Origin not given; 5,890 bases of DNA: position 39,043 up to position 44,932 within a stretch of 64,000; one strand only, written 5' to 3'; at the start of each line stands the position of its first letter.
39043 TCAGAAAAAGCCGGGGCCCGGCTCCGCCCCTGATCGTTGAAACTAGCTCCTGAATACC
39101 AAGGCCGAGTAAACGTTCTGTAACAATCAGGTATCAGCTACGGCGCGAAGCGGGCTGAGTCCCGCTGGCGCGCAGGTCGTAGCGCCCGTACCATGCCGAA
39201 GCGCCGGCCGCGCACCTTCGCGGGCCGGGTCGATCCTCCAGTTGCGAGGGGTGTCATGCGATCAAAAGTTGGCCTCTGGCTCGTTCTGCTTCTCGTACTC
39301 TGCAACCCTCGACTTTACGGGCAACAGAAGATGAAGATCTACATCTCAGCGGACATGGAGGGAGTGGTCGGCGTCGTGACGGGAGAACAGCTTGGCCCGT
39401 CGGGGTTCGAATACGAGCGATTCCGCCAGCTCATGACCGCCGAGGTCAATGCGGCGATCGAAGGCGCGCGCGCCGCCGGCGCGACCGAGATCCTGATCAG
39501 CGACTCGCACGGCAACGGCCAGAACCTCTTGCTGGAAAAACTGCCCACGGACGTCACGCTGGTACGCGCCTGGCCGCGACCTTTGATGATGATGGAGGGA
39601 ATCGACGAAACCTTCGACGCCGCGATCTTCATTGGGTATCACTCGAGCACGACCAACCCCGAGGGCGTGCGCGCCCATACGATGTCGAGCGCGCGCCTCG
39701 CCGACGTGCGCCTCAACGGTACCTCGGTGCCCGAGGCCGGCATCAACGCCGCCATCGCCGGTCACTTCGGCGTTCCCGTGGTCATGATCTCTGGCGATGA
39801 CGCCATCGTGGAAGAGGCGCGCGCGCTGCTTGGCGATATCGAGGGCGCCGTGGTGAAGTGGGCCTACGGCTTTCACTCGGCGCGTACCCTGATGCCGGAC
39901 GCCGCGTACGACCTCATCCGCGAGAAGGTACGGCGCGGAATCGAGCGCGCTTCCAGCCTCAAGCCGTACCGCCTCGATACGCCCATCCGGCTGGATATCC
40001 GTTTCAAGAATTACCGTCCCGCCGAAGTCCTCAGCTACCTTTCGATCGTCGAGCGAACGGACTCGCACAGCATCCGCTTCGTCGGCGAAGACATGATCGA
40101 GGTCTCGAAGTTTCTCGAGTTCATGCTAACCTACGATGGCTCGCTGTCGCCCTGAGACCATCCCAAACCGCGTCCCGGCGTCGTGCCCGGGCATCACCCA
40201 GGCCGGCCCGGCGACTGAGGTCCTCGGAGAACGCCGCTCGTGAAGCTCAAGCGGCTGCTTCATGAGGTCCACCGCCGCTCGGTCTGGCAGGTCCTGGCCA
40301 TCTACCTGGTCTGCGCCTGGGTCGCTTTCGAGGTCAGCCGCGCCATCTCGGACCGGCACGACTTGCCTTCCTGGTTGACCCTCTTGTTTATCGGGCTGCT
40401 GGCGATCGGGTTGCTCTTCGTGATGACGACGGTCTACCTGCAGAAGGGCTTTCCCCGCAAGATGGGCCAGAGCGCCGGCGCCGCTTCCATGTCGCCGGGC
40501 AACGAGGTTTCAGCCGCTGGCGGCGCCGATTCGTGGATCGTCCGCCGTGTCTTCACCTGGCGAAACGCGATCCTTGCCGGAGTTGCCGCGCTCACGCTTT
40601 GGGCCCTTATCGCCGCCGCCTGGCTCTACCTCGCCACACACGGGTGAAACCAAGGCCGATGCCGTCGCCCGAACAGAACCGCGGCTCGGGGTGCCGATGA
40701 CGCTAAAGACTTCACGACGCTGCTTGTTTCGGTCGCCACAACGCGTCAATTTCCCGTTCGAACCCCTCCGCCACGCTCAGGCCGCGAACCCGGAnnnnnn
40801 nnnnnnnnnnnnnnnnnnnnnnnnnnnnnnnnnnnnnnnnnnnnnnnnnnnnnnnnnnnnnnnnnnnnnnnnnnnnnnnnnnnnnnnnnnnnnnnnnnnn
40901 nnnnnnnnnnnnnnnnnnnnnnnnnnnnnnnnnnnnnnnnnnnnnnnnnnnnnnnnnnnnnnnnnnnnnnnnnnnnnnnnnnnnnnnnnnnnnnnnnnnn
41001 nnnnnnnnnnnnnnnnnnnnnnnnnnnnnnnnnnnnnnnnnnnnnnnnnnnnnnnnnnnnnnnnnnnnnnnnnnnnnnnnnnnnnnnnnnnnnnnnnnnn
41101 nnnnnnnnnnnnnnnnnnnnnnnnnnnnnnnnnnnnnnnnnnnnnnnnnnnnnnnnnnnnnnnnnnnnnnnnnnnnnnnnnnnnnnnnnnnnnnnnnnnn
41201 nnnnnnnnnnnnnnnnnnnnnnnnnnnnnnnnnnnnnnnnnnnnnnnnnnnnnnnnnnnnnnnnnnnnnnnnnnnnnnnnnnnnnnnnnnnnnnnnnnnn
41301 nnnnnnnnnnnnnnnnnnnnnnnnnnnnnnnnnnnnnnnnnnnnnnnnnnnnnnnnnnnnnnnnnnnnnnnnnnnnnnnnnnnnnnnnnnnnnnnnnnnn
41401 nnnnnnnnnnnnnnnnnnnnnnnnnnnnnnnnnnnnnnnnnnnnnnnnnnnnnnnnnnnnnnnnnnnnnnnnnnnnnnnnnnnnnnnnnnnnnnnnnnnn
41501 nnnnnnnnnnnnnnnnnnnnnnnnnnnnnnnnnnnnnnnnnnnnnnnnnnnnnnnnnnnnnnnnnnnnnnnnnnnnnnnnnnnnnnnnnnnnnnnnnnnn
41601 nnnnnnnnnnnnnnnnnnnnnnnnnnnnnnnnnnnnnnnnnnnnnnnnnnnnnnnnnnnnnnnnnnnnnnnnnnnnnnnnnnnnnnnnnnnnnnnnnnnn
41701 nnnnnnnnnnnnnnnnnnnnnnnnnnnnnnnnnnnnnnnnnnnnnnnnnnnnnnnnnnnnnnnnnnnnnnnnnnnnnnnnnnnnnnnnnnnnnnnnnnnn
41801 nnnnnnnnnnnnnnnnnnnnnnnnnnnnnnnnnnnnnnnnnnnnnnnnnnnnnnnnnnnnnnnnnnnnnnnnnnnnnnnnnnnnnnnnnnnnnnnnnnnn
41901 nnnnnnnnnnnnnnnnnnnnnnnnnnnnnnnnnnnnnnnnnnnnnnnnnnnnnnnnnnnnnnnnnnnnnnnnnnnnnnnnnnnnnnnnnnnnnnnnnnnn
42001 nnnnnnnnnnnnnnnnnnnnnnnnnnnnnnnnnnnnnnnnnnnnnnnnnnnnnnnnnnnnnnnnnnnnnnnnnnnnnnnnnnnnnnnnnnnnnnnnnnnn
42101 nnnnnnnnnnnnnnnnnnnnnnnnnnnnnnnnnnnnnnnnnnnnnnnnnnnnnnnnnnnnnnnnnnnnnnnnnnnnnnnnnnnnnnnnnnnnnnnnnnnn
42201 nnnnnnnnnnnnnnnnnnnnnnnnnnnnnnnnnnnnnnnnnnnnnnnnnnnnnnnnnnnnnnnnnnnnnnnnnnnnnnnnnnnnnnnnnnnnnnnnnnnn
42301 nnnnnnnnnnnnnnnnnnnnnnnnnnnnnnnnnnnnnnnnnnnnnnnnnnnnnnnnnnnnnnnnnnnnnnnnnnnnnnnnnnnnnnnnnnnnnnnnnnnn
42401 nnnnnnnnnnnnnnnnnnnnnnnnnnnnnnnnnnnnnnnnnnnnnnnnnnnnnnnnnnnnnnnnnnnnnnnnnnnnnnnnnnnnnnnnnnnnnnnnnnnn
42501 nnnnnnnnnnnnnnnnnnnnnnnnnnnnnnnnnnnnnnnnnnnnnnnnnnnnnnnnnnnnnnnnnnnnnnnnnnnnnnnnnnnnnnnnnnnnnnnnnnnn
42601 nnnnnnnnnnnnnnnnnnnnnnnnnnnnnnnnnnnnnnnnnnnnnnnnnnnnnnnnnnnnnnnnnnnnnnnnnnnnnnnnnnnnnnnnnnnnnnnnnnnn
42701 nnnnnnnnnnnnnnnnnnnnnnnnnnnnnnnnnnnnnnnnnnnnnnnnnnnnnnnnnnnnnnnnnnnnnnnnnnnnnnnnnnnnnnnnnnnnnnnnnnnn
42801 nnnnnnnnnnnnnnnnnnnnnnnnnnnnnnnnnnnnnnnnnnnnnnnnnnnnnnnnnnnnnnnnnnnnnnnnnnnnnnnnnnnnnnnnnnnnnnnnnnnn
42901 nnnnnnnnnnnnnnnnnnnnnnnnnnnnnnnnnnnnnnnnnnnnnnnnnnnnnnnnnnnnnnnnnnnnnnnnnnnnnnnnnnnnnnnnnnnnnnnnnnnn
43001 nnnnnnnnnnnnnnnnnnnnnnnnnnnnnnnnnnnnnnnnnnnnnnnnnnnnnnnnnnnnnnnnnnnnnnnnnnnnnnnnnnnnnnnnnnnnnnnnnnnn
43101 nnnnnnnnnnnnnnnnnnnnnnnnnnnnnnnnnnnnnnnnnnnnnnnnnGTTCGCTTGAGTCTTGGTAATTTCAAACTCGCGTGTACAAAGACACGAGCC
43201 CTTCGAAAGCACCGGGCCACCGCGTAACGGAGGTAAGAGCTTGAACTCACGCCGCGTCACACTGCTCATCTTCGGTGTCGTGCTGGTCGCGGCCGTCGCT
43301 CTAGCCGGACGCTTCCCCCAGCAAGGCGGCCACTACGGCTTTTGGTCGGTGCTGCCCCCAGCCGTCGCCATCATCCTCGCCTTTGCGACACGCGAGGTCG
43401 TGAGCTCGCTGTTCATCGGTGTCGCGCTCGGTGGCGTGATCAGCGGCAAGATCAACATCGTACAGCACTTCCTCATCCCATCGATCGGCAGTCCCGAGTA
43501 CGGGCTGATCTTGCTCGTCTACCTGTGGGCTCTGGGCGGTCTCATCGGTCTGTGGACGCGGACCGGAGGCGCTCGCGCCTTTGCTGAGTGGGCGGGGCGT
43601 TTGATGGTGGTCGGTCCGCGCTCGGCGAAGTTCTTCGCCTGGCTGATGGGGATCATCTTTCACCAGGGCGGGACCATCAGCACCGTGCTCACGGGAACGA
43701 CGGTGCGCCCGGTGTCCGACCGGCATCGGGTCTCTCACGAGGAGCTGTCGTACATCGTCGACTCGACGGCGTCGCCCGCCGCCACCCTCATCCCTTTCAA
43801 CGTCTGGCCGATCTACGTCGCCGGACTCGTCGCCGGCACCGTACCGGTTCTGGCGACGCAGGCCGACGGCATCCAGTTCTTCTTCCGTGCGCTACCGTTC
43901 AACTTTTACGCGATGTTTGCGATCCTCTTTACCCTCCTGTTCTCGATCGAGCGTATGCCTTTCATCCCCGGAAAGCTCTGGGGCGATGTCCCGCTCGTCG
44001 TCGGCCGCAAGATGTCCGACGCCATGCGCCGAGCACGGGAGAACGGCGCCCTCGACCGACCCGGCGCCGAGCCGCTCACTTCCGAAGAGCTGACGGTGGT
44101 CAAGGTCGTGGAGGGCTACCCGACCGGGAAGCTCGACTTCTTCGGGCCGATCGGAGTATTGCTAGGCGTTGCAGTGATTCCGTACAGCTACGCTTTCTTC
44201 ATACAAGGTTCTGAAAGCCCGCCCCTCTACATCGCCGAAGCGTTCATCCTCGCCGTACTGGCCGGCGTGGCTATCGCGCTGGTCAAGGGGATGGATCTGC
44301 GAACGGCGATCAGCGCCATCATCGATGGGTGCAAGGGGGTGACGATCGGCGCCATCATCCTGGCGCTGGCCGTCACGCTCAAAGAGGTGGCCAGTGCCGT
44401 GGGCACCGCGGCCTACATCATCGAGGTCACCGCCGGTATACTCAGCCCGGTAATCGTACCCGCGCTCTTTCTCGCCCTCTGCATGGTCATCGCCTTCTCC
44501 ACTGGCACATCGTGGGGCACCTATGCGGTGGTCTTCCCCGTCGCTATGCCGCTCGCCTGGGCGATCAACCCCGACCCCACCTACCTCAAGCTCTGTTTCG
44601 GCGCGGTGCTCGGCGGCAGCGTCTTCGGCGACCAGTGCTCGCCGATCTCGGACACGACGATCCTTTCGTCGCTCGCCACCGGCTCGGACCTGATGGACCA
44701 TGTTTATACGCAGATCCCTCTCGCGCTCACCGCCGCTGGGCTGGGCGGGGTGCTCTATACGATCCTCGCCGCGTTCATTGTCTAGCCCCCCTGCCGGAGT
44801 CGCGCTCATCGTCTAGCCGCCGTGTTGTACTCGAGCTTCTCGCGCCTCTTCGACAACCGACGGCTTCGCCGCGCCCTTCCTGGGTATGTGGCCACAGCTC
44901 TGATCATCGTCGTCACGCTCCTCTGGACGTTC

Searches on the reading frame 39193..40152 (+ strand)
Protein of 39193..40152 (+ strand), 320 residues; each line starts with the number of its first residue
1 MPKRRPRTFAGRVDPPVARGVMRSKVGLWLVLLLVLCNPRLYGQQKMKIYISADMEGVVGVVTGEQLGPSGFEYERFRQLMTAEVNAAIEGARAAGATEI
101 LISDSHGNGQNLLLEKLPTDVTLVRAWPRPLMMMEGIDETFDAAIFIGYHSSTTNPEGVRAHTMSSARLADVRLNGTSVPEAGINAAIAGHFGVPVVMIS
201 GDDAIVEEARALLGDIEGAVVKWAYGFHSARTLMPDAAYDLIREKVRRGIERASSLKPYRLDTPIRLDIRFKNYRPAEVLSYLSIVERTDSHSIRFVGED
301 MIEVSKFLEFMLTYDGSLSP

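Call 9: search_protein_families(library=pfam, proteins=[window:39193-40152:+], max_evalue=0.01)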
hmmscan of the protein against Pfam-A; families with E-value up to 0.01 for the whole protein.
window:39193-40152:+ (320 aa): 1 family
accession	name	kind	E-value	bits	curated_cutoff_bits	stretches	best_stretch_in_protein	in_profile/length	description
PF04951.18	Peptidase_M55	-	2.1e-97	326.1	25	1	47-309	1-263/264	D-aminopeptidase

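Call 46: search_protein_families(library=ncbifam, proteins=[window:39193-40152:+], max_evalue=0.001)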
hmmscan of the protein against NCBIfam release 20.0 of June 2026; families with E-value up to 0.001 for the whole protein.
window:39193-40152:+ (320 aa): 1 family
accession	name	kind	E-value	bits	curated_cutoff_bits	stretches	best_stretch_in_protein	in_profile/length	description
NF058634.1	AmiPeptDppABac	equivalog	1.1e-61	208.7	430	1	47-308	1-261/274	D-aminopeptidase DppA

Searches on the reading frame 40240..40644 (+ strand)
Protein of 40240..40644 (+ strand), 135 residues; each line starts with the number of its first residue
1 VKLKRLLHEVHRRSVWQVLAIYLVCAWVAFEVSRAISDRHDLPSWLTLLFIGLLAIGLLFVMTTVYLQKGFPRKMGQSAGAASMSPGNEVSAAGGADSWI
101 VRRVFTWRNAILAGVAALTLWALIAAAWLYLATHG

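Call 9: search_protein_families(library=pfam, proteins=[window:40240-40644:+], max_evalue=0.01)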
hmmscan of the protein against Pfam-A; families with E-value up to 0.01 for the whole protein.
window:40240-40644:+ (135 aa): 0 families

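Call 46: search_protein_families(library=ncbifam, proteins=[window:40240-40644:+], max_evalue=0.001)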
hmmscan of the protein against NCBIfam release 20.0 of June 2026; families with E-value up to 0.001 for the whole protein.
window:40240-40644:+ (135 aa): 0 families

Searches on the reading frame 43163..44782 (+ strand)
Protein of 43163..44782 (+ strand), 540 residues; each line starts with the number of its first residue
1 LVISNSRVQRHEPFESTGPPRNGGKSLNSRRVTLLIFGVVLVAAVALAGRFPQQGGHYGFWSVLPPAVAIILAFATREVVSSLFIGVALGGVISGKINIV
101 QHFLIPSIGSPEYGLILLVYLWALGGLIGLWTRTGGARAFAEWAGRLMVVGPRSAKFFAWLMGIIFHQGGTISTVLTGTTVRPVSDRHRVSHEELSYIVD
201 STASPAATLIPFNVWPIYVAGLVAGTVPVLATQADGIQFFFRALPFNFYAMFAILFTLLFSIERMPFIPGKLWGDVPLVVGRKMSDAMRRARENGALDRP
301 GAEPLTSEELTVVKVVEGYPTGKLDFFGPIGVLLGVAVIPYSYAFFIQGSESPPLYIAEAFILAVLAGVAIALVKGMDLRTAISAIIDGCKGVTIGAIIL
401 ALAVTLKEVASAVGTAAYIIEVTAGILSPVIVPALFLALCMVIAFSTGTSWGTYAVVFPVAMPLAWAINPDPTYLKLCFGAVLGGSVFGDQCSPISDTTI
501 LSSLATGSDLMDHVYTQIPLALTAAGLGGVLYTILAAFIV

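Call 9: search_protein_families(library=pfam, proteins=[window:43163-44782:+], max_evalue=0.01)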
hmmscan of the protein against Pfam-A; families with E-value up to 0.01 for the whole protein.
window:43163-44782:+ (540 aa): 1 family
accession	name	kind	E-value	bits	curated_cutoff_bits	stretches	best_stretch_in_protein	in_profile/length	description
PF03553.21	Na_H_antiporter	-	6.4e-33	114.7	23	1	208-535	3-301/303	Na+/H+ antiporter family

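Call 46: search_protein_families(library=ncbifam, proteins=[window:43163-44782:+], max_evalue=0.001)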
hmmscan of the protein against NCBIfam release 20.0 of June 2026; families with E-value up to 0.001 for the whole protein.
window:43163-44782:+ (540 aa): 3 families
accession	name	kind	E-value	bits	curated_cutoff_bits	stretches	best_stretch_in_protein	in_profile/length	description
NF000013.1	tet_NaH_anti_35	exception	4.2e-26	92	750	1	361-529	155-325/369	tetracycline efflux Na+/H+ antiporter family transporter Tet(35)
TIGR00931.1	antiport_nhaC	equivalog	3.8e-16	58.9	370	1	329-535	11-205/454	Na+/H+ antiporter NhaC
NF052307.1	ArgOrthExpArcD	equivalog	2.6e-13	49.7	650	1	385-535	78-221/469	arginine/ornithine antiporter ArcD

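Call 47: search_solved_structures(query=window:43163-44782:+, max_evalue=0.01)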
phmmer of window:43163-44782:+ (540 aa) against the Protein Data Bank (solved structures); distinct sequences matched with E-value up to 0.01: 0.
